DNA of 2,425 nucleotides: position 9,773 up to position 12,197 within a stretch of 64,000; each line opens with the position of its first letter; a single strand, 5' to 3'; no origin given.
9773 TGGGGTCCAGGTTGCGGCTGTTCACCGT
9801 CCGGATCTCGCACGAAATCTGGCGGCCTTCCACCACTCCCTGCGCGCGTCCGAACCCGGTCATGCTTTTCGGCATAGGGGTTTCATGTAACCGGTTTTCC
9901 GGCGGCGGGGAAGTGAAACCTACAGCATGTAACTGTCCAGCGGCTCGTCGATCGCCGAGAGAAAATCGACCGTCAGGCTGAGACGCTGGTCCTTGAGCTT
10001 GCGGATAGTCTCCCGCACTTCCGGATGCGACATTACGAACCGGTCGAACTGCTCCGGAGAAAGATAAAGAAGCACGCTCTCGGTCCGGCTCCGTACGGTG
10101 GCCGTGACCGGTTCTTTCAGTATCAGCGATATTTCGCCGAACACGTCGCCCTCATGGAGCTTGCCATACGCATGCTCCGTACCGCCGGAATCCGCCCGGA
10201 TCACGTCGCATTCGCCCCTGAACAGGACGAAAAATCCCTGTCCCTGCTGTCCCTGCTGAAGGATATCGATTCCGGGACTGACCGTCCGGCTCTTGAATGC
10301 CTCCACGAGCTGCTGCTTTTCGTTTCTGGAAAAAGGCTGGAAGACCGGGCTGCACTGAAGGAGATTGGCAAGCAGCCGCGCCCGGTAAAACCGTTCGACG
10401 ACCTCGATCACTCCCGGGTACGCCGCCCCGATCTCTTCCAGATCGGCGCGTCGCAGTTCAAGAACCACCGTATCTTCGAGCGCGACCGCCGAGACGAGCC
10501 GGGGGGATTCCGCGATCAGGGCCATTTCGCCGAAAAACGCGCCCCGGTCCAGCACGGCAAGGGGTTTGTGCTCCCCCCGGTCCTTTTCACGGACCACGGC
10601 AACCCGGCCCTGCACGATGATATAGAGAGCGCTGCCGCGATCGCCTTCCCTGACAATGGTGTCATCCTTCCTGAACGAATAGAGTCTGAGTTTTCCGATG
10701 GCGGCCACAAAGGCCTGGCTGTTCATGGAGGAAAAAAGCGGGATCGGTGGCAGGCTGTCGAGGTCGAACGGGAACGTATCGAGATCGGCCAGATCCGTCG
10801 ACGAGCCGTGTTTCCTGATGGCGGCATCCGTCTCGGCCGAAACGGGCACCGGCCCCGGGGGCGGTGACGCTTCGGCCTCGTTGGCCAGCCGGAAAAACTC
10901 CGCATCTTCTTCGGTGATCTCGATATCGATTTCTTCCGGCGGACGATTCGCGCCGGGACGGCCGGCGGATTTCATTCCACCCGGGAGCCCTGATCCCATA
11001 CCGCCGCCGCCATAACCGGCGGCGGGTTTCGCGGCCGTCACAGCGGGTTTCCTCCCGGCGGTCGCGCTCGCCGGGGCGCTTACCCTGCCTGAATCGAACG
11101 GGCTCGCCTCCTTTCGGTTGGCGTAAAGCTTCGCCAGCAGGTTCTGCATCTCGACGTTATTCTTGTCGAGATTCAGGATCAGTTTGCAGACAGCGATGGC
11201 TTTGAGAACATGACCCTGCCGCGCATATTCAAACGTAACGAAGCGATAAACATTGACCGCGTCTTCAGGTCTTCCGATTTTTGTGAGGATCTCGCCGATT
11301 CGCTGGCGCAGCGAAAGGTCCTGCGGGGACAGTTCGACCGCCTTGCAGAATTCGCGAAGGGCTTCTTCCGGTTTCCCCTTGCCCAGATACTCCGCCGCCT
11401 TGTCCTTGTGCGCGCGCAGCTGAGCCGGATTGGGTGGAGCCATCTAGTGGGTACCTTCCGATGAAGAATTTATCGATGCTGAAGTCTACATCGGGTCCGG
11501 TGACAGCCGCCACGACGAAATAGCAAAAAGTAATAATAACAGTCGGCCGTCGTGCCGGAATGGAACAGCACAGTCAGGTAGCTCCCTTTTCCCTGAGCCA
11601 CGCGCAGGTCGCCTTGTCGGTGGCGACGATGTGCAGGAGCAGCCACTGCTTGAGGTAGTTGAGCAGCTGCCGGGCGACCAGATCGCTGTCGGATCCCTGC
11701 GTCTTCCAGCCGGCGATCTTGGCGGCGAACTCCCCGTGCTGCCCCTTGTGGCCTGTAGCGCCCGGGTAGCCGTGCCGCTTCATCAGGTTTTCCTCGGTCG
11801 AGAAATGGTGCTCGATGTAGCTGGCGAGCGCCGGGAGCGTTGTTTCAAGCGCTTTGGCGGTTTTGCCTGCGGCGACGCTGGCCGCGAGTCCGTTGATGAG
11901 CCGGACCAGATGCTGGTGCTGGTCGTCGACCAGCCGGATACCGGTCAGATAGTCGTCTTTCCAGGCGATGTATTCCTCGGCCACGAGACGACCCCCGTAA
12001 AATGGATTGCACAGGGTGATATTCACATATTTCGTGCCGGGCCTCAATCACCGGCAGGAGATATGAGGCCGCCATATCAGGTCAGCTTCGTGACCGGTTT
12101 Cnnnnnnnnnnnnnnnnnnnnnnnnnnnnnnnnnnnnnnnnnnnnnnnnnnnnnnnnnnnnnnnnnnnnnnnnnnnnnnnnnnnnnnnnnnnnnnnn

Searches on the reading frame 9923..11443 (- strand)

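Call 81: search_protein_families(library=pfam, proteins=[window:9923-11443:-], max_evalue=0.0001)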
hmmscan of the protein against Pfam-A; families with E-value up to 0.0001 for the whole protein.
window:9923-11443:- (507 aa): 5 families
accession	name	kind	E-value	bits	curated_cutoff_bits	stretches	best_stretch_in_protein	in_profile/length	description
PF00027.35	cNMP_binding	-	7.2e-43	144.9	27.5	2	256-338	3-85/89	Cyclic nucleotide-binding domain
PF14559.12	TPR_19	-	8.6e-07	29.6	25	0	20-65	2-47/68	Tetratricopeptide repeat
PF13428.12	TPR_14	-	4e-06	27.4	23.5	0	10-51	2-43/44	Tetratricopeptide repeat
PF07719.23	TPR_2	-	1.3e-05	25.4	27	0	11-42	3-34/34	Tetratricopeptide repeat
PF13181.12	TPR_8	-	4.8e-05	23.6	25.7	0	17-42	9-34/34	Tetratricopeptide repeat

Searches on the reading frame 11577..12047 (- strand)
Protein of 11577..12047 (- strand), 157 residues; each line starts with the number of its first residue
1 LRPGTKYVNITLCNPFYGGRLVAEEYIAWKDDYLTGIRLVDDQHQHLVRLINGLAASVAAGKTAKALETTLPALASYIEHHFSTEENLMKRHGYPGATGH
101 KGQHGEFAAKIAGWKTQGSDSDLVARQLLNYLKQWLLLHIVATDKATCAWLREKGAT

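Call 82: search_protein_families(library=pfam, proteins=[window:11577-12047:-], max_evalue=0.0001)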
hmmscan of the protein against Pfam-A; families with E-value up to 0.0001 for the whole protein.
window:11577-12047:- (157 aa): 1 family
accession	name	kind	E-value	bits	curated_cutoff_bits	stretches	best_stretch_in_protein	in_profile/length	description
PF01814.28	Hemerythrin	-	2.9e-15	57.3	25.3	1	35-144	1-120/127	Hemerythrin HHE cation binding domain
